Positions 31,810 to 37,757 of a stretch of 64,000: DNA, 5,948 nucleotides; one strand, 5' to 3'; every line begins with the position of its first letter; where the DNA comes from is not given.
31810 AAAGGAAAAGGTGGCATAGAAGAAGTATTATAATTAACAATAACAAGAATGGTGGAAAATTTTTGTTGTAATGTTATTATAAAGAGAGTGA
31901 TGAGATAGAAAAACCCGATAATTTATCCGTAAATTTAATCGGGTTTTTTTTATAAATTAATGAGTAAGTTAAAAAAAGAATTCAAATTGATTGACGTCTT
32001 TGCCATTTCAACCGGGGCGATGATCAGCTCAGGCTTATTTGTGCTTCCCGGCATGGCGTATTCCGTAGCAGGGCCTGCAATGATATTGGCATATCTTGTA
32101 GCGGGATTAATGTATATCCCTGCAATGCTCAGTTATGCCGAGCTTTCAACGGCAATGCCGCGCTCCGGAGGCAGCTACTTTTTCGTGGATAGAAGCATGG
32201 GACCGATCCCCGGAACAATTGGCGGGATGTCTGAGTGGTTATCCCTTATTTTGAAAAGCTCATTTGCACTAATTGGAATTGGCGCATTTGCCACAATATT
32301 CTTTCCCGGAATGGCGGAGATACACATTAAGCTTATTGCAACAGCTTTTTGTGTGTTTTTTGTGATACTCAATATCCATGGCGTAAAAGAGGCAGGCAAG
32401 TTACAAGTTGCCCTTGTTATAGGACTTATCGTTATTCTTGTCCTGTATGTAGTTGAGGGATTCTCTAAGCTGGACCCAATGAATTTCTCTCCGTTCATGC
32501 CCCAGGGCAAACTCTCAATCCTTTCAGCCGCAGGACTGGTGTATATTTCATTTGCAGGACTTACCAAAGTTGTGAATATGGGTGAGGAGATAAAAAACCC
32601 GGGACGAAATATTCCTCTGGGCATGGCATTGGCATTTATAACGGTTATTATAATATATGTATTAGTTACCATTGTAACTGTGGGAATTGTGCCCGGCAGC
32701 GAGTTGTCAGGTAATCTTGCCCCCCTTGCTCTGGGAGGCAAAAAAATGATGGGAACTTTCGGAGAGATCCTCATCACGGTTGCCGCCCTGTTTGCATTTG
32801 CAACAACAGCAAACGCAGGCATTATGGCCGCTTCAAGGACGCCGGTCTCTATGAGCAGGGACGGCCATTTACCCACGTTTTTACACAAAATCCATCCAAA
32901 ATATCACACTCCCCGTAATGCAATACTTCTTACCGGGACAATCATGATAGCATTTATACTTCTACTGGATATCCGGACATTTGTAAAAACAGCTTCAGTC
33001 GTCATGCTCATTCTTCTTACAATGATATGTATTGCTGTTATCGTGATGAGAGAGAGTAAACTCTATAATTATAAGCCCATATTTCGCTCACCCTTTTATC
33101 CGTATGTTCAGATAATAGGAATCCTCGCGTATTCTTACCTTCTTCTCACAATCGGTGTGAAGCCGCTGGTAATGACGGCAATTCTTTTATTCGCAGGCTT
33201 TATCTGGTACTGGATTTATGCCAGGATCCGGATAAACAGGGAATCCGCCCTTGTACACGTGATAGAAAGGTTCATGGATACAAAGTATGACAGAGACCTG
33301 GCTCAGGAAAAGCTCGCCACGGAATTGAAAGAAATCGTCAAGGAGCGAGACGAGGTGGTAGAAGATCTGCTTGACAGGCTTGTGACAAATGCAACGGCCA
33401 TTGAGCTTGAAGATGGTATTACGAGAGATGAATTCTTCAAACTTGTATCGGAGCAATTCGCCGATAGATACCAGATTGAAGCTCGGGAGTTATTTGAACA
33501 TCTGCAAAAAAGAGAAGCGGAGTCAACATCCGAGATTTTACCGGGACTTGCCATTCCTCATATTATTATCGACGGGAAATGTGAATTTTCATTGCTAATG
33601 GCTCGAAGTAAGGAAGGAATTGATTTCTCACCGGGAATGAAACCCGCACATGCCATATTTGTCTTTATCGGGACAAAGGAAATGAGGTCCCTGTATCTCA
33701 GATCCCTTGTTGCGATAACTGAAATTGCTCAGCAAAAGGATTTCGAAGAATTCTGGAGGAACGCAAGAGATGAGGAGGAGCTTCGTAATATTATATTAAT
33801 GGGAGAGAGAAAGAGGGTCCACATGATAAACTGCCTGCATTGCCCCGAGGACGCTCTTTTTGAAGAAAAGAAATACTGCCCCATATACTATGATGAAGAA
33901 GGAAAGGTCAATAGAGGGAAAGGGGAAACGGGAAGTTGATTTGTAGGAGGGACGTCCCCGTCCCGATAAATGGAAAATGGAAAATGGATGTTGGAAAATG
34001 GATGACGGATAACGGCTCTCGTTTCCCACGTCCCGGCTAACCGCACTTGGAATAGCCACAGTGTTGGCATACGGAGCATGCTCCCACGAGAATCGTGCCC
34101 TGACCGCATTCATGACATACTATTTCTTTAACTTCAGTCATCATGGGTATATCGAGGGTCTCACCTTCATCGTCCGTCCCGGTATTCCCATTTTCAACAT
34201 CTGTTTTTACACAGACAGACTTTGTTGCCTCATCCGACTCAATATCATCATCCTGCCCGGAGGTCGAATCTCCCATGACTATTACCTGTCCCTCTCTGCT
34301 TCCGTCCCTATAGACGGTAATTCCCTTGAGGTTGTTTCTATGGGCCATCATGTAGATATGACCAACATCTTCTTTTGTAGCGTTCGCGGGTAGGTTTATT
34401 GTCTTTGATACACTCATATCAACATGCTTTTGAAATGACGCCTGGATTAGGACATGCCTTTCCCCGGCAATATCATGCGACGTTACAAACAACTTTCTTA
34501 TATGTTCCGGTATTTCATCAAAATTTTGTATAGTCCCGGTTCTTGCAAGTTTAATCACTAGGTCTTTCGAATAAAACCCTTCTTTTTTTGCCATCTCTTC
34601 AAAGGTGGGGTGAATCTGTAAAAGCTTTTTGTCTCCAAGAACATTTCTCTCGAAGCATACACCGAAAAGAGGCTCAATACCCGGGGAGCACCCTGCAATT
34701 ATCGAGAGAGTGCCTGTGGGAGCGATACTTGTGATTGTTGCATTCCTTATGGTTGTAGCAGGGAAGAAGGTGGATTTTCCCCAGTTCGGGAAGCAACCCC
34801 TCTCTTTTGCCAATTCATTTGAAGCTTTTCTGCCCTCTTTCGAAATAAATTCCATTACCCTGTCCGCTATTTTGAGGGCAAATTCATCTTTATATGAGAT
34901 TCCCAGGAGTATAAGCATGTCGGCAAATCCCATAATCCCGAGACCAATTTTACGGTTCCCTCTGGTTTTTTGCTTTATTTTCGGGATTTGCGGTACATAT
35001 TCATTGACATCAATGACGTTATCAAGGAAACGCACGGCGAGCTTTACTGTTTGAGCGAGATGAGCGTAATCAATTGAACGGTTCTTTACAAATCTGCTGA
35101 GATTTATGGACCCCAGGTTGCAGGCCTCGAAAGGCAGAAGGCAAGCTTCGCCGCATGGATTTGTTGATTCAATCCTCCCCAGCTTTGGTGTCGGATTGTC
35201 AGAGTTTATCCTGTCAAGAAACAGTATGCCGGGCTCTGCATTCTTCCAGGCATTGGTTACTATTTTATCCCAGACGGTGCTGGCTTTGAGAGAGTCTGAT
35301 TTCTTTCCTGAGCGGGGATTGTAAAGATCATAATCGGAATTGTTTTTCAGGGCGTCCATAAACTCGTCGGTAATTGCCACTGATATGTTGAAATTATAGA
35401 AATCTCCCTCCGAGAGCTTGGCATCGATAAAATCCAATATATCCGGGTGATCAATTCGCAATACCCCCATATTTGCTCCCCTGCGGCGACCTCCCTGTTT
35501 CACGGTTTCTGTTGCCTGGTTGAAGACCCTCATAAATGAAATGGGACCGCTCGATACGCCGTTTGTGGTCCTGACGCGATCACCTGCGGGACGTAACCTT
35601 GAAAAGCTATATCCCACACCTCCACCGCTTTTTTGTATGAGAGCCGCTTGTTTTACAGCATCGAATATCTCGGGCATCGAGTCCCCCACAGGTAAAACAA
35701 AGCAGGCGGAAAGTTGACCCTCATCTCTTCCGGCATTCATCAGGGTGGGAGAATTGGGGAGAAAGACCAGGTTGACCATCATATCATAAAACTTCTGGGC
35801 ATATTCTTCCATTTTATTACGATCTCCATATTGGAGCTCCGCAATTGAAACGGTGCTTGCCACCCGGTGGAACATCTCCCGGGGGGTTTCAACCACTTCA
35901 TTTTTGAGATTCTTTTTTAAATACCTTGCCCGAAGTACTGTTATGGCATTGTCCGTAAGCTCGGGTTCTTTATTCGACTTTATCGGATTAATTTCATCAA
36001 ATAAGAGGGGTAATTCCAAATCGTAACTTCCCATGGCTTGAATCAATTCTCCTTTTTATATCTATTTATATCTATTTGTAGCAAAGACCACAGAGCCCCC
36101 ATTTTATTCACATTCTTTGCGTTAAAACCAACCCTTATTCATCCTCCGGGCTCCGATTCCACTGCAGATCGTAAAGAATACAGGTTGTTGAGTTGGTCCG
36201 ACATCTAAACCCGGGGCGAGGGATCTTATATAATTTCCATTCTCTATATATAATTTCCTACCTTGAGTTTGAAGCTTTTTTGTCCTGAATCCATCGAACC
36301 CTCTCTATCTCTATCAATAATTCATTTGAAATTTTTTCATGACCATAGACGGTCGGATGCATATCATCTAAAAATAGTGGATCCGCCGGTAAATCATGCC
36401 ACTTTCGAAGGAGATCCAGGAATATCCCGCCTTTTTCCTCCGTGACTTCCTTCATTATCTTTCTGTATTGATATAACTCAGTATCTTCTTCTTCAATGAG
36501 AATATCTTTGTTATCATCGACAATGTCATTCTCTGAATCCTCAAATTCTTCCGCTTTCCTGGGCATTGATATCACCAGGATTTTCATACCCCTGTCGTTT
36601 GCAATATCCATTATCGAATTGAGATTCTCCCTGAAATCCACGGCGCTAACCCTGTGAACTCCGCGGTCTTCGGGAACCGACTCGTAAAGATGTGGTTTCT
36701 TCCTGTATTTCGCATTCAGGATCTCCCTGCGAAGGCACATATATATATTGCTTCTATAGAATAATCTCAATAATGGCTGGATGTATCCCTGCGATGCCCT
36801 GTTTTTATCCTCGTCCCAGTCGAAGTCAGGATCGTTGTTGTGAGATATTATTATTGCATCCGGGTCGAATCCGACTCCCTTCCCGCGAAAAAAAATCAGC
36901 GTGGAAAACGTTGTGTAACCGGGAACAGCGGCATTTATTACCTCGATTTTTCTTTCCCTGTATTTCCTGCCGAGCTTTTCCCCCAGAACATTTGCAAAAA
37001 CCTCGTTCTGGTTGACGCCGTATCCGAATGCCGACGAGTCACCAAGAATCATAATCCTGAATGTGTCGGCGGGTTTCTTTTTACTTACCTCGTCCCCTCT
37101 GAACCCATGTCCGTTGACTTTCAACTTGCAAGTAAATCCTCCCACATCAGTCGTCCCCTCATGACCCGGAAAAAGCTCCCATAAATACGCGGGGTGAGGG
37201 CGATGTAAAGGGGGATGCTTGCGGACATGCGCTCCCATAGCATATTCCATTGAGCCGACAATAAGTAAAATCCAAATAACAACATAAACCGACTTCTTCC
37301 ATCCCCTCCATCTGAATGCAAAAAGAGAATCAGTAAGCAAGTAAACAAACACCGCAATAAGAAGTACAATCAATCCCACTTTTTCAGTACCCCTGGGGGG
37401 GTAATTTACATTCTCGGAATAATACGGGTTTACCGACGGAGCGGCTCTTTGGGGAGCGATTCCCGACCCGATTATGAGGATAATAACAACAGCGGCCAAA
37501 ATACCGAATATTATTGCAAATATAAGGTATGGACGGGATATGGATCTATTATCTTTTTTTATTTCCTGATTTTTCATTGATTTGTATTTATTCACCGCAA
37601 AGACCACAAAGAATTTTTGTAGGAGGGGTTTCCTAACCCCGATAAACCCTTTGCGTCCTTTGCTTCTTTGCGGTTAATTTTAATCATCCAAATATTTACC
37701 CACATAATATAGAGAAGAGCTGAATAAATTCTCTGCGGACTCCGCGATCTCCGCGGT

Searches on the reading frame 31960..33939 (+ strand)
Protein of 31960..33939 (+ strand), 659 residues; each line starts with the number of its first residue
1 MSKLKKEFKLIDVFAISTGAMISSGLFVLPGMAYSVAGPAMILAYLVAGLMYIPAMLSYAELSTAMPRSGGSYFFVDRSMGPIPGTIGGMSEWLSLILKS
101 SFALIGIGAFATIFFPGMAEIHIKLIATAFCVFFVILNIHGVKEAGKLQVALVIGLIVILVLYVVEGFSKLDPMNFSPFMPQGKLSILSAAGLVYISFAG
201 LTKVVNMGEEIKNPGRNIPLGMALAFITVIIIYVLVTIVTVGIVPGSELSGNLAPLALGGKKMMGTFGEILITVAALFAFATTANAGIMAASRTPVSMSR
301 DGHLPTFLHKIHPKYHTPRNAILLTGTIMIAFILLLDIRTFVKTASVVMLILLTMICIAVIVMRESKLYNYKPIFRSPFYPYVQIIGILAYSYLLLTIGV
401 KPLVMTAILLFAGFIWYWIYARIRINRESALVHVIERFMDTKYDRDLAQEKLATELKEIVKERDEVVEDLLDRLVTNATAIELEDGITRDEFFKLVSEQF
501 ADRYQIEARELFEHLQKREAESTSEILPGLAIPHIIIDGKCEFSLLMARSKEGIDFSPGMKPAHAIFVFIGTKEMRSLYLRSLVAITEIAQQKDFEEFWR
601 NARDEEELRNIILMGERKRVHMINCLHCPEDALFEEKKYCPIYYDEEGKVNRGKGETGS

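Call 69: search_protein_families(library=pfam, proteins=[window:31960-33939:+], max_evalue=0.00001)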
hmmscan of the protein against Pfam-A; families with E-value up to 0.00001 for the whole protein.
window:31960-33939:+ (659 aa): 3 families
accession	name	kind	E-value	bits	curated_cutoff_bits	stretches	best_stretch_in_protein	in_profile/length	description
PF13520.12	AA_permease_2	-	1.2e-51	176.5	27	1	8-397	1-403/427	Amino acid permease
PF00324.27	AA_permease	-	1.2e-47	163.2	24.6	1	13-405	2-427/470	Amino acid permease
PF00359.27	PTS_EIIA_2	-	2.6e-18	66.8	27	1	479-612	6-141/144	Phosphoenolpyruvate-dependent sugar phosphotransferase system, EIIA 2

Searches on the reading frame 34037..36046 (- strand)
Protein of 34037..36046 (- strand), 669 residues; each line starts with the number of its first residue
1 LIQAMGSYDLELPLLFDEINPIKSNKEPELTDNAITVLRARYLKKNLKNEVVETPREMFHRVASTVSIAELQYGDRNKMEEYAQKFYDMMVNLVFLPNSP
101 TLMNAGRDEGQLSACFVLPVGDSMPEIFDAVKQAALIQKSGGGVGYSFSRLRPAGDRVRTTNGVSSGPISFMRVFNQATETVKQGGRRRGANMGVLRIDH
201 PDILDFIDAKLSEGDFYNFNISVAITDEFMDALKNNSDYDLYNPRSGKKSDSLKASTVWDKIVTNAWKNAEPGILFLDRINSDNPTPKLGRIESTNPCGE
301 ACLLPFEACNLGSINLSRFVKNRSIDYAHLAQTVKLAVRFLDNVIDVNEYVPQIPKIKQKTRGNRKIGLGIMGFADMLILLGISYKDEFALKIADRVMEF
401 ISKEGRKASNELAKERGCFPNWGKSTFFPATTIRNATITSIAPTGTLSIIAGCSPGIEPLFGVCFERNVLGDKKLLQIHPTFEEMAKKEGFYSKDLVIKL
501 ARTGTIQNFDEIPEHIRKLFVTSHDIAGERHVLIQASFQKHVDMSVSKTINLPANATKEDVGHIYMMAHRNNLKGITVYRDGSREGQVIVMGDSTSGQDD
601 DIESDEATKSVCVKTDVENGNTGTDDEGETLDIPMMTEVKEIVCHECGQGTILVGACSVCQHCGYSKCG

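Call 69: search_protein_families(library=pfam, proteins=[window:34037-36046:-], max_evalue=0.00001)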
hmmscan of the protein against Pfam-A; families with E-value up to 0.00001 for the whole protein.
window:34037-36046:- (669 aa): 2 families
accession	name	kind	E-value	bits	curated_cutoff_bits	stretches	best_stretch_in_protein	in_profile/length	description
PF02867.20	Ribonuc_red_lgC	-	1.8e-132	443.1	23.9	2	113-426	1-343/523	Ribonucleotide reductase, barrel domain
PF00317.26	Ribonuc_red_lgN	-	8.2e-25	87.1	28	1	29-109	2-76/77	Ribonucleotide reductase, all-alpha domain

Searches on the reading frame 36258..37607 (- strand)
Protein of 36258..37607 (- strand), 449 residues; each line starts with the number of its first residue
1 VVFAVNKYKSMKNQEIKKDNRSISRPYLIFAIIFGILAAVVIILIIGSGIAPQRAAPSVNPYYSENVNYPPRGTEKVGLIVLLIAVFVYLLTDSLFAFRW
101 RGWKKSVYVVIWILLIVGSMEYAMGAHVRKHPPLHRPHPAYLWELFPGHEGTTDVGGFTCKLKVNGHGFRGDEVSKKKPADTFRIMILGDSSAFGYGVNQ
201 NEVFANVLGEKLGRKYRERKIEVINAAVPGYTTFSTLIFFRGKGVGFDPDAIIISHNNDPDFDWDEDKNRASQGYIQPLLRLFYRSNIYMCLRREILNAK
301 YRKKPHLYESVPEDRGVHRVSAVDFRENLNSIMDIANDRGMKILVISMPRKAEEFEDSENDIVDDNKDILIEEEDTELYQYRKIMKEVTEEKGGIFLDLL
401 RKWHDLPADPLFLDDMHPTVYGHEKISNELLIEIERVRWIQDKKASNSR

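Call 69: search_protein_families(library=pfam, proteins=[window:36258-37607:-], max_evalue=0.00001)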
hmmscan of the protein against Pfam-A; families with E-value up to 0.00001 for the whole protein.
window:36258-37607:- (449 aa): 1 family
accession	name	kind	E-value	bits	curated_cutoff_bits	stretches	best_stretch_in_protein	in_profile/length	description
PF13472.12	Lipase_GDSL_2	-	1.4e-13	52.2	32.9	1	187-424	1-177/178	GDSL-like Lipase/Acylhydrolase family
